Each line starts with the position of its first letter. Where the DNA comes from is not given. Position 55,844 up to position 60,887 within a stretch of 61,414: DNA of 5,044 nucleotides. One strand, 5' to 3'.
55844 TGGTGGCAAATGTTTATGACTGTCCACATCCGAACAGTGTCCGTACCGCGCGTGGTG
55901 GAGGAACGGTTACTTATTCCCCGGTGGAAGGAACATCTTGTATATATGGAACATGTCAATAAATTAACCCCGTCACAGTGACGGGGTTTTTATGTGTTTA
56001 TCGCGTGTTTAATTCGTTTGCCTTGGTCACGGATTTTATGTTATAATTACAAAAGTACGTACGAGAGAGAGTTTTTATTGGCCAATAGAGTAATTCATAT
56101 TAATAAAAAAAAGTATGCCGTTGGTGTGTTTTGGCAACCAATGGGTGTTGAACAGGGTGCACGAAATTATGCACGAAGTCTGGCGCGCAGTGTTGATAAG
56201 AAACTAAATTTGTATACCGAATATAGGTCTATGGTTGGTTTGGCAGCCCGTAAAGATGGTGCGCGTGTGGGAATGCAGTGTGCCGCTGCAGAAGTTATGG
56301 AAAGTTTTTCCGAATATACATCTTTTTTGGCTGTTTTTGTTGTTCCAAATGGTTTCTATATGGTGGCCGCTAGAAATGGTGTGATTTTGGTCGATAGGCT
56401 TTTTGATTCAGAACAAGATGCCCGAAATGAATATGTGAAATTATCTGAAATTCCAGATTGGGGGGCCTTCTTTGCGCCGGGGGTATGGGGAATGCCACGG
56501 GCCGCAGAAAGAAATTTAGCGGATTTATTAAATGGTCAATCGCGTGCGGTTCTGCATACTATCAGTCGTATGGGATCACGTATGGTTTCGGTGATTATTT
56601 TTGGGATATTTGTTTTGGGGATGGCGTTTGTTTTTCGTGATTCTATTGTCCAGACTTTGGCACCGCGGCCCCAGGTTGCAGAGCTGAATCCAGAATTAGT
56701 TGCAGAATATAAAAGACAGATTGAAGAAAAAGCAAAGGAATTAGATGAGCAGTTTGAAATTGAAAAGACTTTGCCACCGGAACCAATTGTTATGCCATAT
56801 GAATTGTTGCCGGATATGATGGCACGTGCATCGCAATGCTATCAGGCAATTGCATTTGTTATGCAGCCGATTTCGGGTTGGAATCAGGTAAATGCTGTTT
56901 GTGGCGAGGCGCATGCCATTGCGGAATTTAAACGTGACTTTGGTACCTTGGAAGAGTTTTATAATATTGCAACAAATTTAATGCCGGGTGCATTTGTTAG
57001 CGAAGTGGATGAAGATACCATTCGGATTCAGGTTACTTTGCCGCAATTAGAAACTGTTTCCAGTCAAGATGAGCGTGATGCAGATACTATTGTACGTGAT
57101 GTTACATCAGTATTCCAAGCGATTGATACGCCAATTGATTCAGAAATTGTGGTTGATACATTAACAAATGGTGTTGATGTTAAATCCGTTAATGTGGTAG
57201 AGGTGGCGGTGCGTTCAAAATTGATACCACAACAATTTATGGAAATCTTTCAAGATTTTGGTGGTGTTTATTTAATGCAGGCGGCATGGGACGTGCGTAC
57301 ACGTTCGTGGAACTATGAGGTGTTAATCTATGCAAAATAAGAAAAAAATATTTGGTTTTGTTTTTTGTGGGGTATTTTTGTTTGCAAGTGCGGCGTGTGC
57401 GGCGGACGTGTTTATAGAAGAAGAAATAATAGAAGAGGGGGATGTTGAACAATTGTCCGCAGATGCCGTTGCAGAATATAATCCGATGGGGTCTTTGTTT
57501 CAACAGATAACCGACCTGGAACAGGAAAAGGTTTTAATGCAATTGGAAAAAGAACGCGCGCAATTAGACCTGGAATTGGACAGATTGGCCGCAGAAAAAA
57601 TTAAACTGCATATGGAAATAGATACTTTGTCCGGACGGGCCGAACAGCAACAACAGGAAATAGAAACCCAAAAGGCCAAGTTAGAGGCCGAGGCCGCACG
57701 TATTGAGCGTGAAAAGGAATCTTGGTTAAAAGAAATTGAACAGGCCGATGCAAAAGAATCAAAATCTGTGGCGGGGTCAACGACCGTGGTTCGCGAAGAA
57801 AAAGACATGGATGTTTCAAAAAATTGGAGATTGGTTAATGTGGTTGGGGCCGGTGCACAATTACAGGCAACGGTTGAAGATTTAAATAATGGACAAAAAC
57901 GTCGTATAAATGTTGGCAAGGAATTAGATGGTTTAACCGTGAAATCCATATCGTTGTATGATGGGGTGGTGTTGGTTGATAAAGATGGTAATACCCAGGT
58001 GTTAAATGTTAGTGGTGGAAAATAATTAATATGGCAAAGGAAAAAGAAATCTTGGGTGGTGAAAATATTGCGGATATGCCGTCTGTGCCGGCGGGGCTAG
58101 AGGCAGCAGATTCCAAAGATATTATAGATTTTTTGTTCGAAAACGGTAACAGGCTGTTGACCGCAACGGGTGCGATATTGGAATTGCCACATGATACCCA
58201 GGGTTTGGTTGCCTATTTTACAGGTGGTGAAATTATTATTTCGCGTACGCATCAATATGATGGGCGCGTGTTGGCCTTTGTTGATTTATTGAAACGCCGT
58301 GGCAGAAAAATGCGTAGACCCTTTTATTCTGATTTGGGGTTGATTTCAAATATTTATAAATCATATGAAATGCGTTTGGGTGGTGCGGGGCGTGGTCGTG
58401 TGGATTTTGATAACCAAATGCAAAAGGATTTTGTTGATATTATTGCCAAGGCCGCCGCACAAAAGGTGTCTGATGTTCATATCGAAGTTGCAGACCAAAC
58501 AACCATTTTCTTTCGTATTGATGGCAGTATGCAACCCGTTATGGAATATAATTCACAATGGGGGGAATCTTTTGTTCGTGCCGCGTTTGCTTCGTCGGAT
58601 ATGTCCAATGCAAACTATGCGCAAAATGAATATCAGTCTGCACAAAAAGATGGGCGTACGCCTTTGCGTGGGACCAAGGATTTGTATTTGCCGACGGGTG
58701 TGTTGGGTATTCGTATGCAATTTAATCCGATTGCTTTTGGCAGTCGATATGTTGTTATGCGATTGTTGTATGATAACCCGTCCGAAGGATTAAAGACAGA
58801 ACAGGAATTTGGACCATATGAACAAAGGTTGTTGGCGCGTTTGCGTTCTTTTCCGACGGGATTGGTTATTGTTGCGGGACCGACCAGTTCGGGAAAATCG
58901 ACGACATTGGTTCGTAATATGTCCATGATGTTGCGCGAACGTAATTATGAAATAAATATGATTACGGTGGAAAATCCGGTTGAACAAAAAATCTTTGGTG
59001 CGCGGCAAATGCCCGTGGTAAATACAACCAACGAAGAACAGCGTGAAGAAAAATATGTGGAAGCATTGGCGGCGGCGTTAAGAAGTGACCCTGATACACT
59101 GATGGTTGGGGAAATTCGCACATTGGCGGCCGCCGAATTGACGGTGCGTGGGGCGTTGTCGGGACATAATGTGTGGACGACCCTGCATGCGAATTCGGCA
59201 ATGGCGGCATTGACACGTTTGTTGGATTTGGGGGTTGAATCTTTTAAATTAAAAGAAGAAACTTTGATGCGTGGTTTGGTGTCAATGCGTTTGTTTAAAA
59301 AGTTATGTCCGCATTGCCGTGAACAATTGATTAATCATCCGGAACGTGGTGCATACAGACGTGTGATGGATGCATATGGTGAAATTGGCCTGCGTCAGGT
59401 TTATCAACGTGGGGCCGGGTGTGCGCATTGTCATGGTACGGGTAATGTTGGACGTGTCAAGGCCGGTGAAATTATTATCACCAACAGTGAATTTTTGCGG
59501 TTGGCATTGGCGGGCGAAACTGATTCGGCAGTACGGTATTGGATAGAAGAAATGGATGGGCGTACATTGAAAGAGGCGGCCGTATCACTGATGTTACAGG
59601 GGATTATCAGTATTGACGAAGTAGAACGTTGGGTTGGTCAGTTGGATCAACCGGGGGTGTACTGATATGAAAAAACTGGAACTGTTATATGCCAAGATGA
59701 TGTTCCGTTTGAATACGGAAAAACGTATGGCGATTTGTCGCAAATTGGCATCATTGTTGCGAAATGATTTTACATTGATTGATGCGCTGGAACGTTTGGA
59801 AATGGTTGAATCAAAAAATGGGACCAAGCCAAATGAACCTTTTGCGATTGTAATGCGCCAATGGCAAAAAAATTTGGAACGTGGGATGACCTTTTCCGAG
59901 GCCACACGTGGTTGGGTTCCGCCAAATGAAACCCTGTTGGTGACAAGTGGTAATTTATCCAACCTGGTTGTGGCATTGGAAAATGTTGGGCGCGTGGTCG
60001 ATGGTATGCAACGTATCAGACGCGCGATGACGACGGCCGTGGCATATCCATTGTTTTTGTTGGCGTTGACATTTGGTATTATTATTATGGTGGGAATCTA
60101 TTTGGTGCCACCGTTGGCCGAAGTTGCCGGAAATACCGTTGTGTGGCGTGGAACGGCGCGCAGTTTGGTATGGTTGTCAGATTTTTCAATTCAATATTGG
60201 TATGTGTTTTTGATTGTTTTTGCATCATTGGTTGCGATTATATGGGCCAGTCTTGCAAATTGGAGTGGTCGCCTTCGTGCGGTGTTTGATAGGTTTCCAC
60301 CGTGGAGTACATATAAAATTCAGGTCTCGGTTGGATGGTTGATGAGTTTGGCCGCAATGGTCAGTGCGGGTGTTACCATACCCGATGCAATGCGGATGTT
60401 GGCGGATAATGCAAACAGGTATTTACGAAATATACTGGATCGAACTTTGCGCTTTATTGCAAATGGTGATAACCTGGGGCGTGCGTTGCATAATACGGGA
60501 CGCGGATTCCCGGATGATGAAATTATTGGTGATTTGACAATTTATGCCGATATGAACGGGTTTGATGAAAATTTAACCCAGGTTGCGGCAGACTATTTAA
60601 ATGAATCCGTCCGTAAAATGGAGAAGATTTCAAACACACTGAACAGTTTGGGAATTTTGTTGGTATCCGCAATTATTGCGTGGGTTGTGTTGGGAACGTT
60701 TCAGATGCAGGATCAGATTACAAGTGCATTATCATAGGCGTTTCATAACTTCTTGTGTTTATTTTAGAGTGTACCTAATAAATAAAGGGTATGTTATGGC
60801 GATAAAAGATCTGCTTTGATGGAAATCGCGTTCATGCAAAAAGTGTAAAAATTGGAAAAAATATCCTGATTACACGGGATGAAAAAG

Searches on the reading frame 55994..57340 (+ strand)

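Call 17: search_protein_families(library=pfam, proteins=[window:55994-57340:+])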
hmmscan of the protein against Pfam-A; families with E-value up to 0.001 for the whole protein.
window:55994-57340:+ (448 aa): 1 family
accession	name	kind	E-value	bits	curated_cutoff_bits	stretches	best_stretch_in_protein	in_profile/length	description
PF06864.17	PAP_PilO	-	6.6e-13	48.7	26.7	1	42-381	2-341/419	Pilin accessory protein (PilO)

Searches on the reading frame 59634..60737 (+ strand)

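Call 17: search_protein_families(library=pfam, proteins=[window:59634-60737:+])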
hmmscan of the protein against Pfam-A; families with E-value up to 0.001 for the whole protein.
window:59634-60737:+ (367 aa): 1 family
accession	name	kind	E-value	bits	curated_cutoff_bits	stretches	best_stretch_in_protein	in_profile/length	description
PF00482.28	T2SSF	-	1.3e-28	99.9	25.2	2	235-354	1-121/125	Type II secretion system (T2SS), protein F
